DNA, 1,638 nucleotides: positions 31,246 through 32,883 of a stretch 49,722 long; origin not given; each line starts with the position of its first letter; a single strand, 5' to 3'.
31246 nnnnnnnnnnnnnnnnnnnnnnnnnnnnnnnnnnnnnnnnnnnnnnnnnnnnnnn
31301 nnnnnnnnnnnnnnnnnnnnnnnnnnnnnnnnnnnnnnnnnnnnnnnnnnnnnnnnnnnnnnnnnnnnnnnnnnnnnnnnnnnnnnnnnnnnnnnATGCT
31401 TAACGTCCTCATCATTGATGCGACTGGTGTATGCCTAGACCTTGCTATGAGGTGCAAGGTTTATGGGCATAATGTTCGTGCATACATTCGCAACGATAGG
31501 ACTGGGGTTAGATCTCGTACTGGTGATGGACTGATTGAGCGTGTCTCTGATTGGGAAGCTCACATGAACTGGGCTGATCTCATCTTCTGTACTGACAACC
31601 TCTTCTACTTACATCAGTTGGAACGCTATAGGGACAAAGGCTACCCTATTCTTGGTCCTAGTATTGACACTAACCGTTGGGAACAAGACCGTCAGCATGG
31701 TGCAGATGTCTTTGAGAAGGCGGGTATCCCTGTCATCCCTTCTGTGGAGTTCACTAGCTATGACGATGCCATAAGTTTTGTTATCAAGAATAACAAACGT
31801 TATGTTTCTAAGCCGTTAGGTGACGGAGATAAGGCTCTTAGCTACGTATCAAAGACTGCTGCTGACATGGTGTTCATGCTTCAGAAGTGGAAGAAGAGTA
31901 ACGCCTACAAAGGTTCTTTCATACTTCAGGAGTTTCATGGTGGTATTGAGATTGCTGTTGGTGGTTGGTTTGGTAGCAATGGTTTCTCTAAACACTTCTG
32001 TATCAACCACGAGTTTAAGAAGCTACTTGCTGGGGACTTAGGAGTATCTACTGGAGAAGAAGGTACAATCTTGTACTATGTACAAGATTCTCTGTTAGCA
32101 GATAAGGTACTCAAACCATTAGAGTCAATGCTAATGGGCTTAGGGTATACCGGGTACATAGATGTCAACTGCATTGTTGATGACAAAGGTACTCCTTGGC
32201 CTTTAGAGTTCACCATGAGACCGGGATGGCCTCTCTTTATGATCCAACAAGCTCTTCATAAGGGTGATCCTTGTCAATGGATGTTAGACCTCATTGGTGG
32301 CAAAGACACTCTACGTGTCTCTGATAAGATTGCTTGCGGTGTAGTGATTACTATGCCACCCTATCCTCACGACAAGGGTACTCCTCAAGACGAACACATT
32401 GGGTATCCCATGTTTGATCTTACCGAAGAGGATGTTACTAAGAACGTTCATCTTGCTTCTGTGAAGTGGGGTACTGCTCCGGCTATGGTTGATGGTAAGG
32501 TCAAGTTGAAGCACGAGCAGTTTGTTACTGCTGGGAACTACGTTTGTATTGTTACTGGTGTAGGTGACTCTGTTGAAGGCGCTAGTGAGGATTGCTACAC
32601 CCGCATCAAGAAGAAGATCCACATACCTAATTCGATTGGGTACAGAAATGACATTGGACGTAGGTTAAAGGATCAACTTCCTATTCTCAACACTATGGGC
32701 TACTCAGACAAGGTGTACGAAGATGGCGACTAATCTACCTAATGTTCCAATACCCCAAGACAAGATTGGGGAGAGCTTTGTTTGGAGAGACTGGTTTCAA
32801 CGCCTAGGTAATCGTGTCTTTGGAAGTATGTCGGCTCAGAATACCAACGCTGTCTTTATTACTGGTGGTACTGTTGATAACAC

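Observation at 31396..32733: PurD-like ATP-grasp enzyme placed between the giant ejection protein and the lysis genes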

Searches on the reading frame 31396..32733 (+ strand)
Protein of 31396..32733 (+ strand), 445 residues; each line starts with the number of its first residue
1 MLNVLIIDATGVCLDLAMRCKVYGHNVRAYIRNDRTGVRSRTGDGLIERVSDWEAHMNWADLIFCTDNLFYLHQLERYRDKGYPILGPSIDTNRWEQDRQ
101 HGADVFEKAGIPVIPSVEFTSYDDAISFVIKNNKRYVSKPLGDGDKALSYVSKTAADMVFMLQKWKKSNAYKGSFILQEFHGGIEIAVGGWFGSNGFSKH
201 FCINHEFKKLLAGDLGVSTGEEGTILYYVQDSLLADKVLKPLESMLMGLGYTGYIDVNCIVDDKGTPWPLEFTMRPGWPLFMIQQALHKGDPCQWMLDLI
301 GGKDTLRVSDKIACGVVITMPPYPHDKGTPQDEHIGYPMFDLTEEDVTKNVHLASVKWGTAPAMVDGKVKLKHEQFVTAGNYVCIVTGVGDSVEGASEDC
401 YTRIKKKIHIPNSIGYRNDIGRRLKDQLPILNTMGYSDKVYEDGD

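Call 4: search_protein_families(library=pfam, proteins=[window:31396-32733:+], max_evalue=1)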
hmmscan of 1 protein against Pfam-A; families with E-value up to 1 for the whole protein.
window:31396-32733:+ (445 aa): 3 families
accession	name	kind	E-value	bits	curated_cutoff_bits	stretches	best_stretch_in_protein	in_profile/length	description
PF02843.22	GARS_C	-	7.5e-08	33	34.8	1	314-423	2-92/92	Phosphoribosylglycinamide synthetase, C domain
PF01071.24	GARS_A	-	0.00039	20.7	27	1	100-241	4-153/194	Phosphoribosylglycinamide synthetase, ATP-grasp (A) domain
PF13535.11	ATP-grasp_4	-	0.26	11.3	27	1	155-207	35-88/160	ATP-grasp domain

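Call 5: search_protein_families(library=phrogs, proteins=[window:31396-32733:+], max_evalue=0.01)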
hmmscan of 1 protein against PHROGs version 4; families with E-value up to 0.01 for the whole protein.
window:31396-32733:+ (445 aa): 0 families

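Call 6: search_protein_families(library=ncbifam, proteins=[window:31396-32733:+], max_evalue=1)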
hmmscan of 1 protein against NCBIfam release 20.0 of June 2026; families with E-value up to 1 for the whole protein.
window:31396-32733:+ (445 aa): 3 families
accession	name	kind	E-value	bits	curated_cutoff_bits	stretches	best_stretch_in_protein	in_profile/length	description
TIGR00877.1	purD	equivalog_domain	4.6e-20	71.8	288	1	76-423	82-422/425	phosphoribosylamine--glycine ligase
NF002160.0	PRK00984.2-5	equivalog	0.023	13.8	428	1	119-175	172-231/395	tRNA pseudouridine(13) synthase TruD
NF002156.0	PRK00984.2-1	equivalog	0.029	13.4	583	1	119-176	171-231/389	tRNA pseudouridine(13) synthase TruD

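Call 7: search_solved_structures(query=window:31396-32733:+, max_evalue=1, show_alignments=2)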
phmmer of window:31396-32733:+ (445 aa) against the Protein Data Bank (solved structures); distinct sequences matched with E-value up to 1: 11.
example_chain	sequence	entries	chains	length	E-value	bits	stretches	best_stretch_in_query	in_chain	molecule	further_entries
2xcl_A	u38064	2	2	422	4.7e-13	52.3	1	76-423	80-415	PHOSPHORIBOSYLAMINE--GLYCINE LIGASE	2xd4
2yrw_A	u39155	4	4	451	3.2e-08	36.4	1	75-325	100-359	Phosphoribosylglycinamide synthetase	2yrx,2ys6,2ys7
2yw2_A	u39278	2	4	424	4.6e-07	32.6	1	76-334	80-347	Phosphoribosylamine--glycine ligase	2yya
2ip4_A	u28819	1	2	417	4.6e-07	32.6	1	47-425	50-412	Phosphoribosylamine--glycine ligase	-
2qk4_A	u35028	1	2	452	4.5e-06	29.3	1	78-338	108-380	Trifunctional purine biosynthetic protein adenosine-3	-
5vev_A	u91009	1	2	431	5.2e-06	29.1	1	76-421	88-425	Phosphoribosylamine--glycine ligase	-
3mjf_A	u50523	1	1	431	0.00011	24.7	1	75-402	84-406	Phosphoribosylamine--glycine ligase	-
1gso_A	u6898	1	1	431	0.00016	24.2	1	76-423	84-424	PROTEIN (GLYCINAMIDE RIBONUCLEOTIDE SYNTHETASE)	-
1vkz_A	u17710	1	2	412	0.072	15.4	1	169-288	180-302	Phosphoribosylamine--glycine ligase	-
4mv1_A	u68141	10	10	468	0.66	12.3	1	64-120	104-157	Biotin carboxylase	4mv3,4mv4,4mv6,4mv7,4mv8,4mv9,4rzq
2c00_A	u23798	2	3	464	0.96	11.7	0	64-120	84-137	BIOTIN CARBOXYLASE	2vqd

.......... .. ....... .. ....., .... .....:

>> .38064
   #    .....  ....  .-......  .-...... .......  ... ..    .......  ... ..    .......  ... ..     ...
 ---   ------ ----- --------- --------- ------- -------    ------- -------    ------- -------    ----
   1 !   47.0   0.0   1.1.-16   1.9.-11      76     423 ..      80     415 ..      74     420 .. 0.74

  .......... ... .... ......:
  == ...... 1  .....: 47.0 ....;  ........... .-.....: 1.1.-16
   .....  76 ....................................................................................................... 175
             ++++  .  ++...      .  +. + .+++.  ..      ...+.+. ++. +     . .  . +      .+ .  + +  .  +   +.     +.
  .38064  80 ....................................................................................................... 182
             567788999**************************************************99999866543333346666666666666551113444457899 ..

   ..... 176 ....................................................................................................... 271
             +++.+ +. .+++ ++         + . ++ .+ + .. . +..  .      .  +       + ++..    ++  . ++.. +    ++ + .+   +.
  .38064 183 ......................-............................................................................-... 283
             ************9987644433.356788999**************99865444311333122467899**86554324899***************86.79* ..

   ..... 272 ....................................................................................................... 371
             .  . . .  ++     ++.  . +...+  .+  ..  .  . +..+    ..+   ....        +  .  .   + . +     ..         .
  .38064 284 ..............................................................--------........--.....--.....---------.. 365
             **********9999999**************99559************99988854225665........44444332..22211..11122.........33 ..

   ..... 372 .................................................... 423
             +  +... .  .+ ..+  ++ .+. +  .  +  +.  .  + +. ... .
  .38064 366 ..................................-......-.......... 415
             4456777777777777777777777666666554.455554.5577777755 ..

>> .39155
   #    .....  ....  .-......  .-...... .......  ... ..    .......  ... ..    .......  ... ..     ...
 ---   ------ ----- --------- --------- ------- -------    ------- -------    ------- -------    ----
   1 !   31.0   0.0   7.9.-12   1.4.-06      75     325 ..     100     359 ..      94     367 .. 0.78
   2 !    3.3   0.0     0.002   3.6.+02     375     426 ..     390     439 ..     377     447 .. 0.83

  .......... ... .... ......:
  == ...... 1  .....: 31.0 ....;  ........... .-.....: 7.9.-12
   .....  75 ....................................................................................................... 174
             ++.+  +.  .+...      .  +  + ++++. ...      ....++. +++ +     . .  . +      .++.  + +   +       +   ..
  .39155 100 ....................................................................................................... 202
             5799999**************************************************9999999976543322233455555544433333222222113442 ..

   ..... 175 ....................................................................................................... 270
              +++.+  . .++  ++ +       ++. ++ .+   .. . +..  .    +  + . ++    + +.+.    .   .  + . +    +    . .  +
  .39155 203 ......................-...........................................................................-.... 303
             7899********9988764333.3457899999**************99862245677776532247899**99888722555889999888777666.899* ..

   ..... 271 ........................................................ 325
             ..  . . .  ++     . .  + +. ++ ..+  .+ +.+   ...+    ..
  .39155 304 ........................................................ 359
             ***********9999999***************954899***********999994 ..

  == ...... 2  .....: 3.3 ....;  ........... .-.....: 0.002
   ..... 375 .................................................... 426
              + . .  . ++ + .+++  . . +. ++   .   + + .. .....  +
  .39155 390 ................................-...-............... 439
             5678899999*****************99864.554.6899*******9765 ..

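Call 8: search_dna_similar(query=window:31396-32733:+, collection=phages, mode=protein, max_rows=40, rows=spread)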
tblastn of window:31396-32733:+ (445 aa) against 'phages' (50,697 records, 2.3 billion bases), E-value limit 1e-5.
Records with a match: 9; places in all: 9; records where one place covers at least 80% of the query: 5.
Best place of each record, by identity: <60% 9.
By first word of the organism name: Bacteriophage 4; Salmonella 2; Caudoviricetes 1; Pseudomonas 1; Staphylococcus 1.
By host as written in the record: - 5; Homo sapiens 2; Pseudomonas aeruginosa 1; Staphylococcus aureus 1.
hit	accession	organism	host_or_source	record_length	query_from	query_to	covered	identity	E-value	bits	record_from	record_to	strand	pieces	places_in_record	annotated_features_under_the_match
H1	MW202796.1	Caudoviricetes sp.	Manatee Spring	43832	2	444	100%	57.9%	4e-176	552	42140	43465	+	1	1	none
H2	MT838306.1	Bacteriophage sp.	human fecal samples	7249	2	423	95%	24.9%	1e-13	79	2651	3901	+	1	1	record has no annotation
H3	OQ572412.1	Pseudomonas phage Y11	Pseudomonas aeruginosa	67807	2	423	95%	23.9%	1e-8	64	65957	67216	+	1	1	record has no annotation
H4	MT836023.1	Bacteriophage sp.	human fecal samples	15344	47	423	85%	24.9%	7e-10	67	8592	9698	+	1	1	record has no annotation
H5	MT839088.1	Bacteriophage sp.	human fecal samples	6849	76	427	79%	24.0%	3e-7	59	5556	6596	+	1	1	record has no annotation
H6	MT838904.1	Bacteriophage sp.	human fecal samples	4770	63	423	81%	23.1%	2e-7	60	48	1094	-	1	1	record has no annotation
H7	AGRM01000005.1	Salmonella enterica subsp. houtenae str. ATCC BAA-1581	Homo sapiens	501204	75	423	78%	23.8%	7e-8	61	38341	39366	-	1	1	phosphoribosylamine--glycine ligase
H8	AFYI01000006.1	Salmonella enterica subsp. enterica serovar Infantis str. ...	Homo sapiens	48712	75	423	78%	23.4%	1e-6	57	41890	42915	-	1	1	phosphoribosylamine--glycine ligase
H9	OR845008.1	Staphylococcus phage SA 1306 Kay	Staphylococcus aureus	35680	79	423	78%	22.1%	4e-8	62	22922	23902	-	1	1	record has no annotation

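Call 13: find_homologous_proteins(query=window:31396-32733:+, max_evalue=0.001)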
Query window:31396-32733:+ (445 aa): 2159 proteins with E <= 0.001 among 7124 candidates; the best 120 are listed.
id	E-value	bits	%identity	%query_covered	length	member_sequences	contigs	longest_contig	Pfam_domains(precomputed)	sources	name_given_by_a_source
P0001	3.9e-290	981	91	100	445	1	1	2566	PF02843.23,PF01071.25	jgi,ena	-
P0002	2.6e-272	922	100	87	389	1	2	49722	PF02843.23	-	-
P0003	3.0e-263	892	85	99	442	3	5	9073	PF02843.23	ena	-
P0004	1.1e-260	884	84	99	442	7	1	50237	PF02843.23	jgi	jgi:phosphoribosylamine--glycine ligase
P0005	6.6e-259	878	84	99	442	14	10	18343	PF02843.23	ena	-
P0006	4.7e-256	868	82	99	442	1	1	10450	PF02843.23,PF01071.25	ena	-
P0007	1.5e-255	867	83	99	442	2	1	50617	PF02843.23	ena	-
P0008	9.0e-254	861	82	99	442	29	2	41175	PF02843.23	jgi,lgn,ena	jgi:phosphoribosylamine--glycine ligase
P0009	1.6e-252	857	81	99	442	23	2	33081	PF02843.23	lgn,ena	-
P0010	2.7e-251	853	81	99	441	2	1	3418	PF02843.23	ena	-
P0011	8.8e-251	851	81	99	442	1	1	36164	PF02843.23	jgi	jgi:phosphoribosylamine--glycine ligase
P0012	1.7e-250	850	80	99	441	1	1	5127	PF02843.23,PF01071.25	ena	-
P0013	1.8e-250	850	81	99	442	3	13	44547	PF02843.23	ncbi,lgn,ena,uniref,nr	ncbi:PurD Phosphoribosylamine-glycine ligase [uncultured Caudovirales phage]|uniref:phosphoribosylam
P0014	7.5e-250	848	79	99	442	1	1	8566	PF02843.23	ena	-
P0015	1.0e-249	848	80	99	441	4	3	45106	PF02843.23,PF01071.25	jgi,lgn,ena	jgi:phosphoribosylamine--glycine ligase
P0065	1.0e-195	669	64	98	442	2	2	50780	PF02843.23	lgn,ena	-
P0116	2.6e-182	625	61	98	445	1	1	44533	-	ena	-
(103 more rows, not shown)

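Call 20: get_annotated_region(hit=H7, flank=500)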
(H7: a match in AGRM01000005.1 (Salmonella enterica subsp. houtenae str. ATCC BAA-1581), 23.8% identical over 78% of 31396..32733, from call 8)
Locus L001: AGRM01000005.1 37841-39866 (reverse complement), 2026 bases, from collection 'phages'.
description: Salmonella enterica subsp. houtenae str. ATCC BAA-1581 SEHO0AFNL_Contig0.6, whole genome shotgun sequence.
organism: Salmonella enterica subsp. houtenae str. ATCC BAA-1581 (NCBI taxid 523831)
taxonomy: Bacteria; Pseudomonadati; Pseudomonadota; Gammaproteobacteria; Enterobacterales; Enterobacteriaceae; Salmonella
host: Homo sapiens; source: -; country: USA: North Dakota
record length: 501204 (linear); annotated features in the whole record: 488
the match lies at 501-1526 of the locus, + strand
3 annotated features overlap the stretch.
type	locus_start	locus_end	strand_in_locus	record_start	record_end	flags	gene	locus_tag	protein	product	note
CDS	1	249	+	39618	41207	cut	-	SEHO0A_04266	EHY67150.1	phosphoribosylaminoimidazolecarboxamide formyltransferase/IMP cyclohydrolase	locus tag in AE006468 is STM4176; purH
CDS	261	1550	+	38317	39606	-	-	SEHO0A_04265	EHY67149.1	phosphoribosylamine--glycine ligase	locus tag in AE006468 is STM4175; purD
CDS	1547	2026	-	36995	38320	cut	-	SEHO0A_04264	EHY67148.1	response regulator receiver domain protein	locus tag in AE006468 is STM4174; hydG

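Call 26: find_encoding_contigs(protein=P0065, flank=10000, max_places=2)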
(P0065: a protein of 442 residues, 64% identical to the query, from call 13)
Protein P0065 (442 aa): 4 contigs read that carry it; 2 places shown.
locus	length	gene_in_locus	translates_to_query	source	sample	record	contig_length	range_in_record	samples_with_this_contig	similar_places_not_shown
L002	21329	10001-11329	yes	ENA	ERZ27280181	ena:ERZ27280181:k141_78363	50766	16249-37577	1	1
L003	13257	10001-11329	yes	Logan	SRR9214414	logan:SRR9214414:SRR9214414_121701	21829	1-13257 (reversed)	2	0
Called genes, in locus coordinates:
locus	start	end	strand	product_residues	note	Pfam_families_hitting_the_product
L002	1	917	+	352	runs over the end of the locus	-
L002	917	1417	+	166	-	-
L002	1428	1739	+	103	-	PF23148:Gp77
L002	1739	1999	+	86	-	-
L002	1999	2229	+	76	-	-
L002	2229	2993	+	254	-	-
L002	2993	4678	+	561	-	PF11134:Phage_stabilise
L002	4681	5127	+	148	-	PF00583:Acetyltransf_1 (faint)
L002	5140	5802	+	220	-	-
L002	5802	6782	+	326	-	-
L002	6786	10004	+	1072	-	-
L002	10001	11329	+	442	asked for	PF02843:GARS_C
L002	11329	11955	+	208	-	-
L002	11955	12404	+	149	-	PF00959:Phage_lysozyme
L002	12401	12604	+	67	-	-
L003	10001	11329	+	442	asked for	PF02843:GARS_C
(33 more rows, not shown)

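Call 27: find_encoding_contigs(protein=P0116, flank=10000, max_places=2)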
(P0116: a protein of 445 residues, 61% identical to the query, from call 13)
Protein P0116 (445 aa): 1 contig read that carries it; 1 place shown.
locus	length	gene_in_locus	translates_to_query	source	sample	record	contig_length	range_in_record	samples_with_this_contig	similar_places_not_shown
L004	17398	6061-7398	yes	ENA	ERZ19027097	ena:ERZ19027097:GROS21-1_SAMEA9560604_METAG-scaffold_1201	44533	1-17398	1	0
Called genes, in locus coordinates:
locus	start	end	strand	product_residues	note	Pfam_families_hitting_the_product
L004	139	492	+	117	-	-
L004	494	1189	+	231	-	-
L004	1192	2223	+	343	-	-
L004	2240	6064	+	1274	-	-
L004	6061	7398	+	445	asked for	-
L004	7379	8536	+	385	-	-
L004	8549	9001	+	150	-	PF00959:Phage_lysozyme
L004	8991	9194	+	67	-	-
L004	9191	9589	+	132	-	-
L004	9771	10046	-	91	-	-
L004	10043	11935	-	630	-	PF21995:RNR-II_ins_dom, PF02867:Ribonuc_red_lgC (faint)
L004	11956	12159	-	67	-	-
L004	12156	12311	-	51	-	-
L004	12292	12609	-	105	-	PF11753:DUF3310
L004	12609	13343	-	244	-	PF13482:RNase_H_2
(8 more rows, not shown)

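Call 33: predict_structure(alignment_id=A1)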
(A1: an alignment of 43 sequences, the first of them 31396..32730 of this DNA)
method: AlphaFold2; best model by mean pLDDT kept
length: 445 residues; sequences in the alignment: 43
mean_pLDDT: 90.4   pTM: 0.90
mean pLDDT of the five models: 90.4, 89.5, 89.6, 88.1, 86.6
residues with pLDDT >= 90: 328; 70-90: 84; 50-70: 27; < 50: 6
segments of 3 or more residues with pLDDT < 50: 212-215
pLDDT, mean of each block of 10 residues (from residue 1): 93 93 96 85 94 95 85 91 93 87 95 92 96 87 61 90 89 85 93 96 87 51 94 98 95 94 95 85 95 96 97 96 70 88 94 95 95 95 95 98 97 91 95 96 69
secondary structure, 60 per line:
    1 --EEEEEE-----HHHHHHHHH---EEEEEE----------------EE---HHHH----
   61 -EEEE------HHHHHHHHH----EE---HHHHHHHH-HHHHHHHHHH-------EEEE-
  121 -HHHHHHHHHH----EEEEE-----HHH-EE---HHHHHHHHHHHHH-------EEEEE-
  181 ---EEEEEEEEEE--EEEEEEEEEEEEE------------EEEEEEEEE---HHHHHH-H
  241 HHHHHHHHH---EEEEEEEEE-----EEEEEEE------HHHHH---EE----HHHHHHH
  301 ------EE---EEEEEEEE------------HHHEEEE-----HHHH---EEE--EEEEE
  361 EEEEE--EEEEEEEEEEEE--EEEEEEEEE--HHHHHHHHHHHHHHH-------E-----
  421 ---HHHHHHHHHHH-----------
elements in order: E3-8 H14-22 E26-31 H53-56 E62-65 H72-80 H90-97 H99-108 E116-119 H122-131 E136-140 H155-167 E175-179 E184-193 E196-208 E221-229 H233-238 H240-249 E253-261 E267-273 H280-284 H294-300 E312-319 E335-338 H344-347 E351-353 E356-365 E368-379 E382-390 H393-407 H424-434

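Call 35: fold_search(model_id=the predicted structure, library=pdb)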
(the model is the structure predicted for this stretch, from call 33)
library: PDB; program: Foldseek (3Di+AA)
matches with E <= 10: 1903; with E <= 0.001: 609
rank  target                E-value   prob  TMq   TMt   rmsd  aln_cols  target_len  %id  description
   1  2yw2_A                3.3e-26  1.00  0.73  0.76   4.9       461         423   20  Crystal structure of GAR synthetase from Aquifex aeolicus in complex with ATP (released 2007-10-23)
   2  2ys6                  6.4e-26  1.00  0.67  0.70   5.7       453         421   21  Crystal structure of GAR synthetase from Geobacillus kaustophilus (released 2007-10-09)
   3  2yrx                  1.4e-25  1.00  0.69  0.73   4.9       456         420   20  Crystal structure of GAR synthetase from Geobacillus kaustophilus (released 2007-10-09)
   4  3lp8                  2.5e-25  1.00  0.69  0.73   5.5       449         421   17  Crystal structure of phosphoribosylamine-glycine ligase from Ehrlichia chaffeensis (released 2010-02-23)
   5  3mjf                  3.1e-25  1.00  0.69  0.71   6.1       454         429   20  Phosphoribosylamine-glycine ligase from Yersinia pestis (released 2010-05-26)
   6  2xcl                  3.5e-25  1.00  0.71  0.75   5.0       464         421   22  Nucleotide-bound Structures of Bacillus subtilis Glycinamide Ribonucleotide Synthetase (released 2011-03-23)
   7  2qk4_A                6.9e-25  1.00  0.71  0.75   5.3       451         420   21  Human glycinamide ribonucleotide synthetase (released 2007-07-24)
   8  5vev_B                1.4e-24  1.00  0.69  0.75   5.2       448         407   18  Crystal Structure of Phosphoribosylamine-glycine Ligase from Neisseria gonorrhoeae (released 2017-04-12)
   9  2qk4_B                1.7e-24  1.00  0.71  0.74   5.3       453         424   21  Human glycinamide ribonucleotide synthetase (released 2007-07-24)
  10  7lvo                  1.8e-24  1.00  0.70  0.72   5.0       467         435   19  Cryptococcus neoformans GAR synthetase (released 2021-08-25)
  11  2ip4_A                2.4e-24  1.00  0.66  0.70   6.1       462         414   20  Crystal Structure of Glycinamide Ribonucleotide Synthetase from Thermus thermophilus HB8 (released 2007-10-30)
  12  1gso                  4.6e-24  1.00  0.70  0.74   4.7       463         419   18  GLYCINAMIDE RIBONUCLEOTIDE SYNTHETASE (GAR-SYN) FROM E. COLI. (released 1998-12-09)
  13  5vev_A                1.0e-23  1.00  0.69  0.75   5.5       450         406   18  Crystal Structure of Phosphoribosylamine-glycine Ligase from Neisseria gonorrhoeae (released 2017-04-12)
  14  2yrw                  1.1e-23  1.00  0.68  0.72   5.5       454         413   20  Crystal structure of GAR synthetase from Geobacillus kaustophilus (released 2007-10-09)
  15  1vkz_A                4.8e-21  1.00  0.67  0.75   5.3       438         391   20  Crystal structure of Phosphoribosylamine--glycine ligase (TM1250) from Thermotoga maritima at 2.30 A resolution (released 2004-08-24)
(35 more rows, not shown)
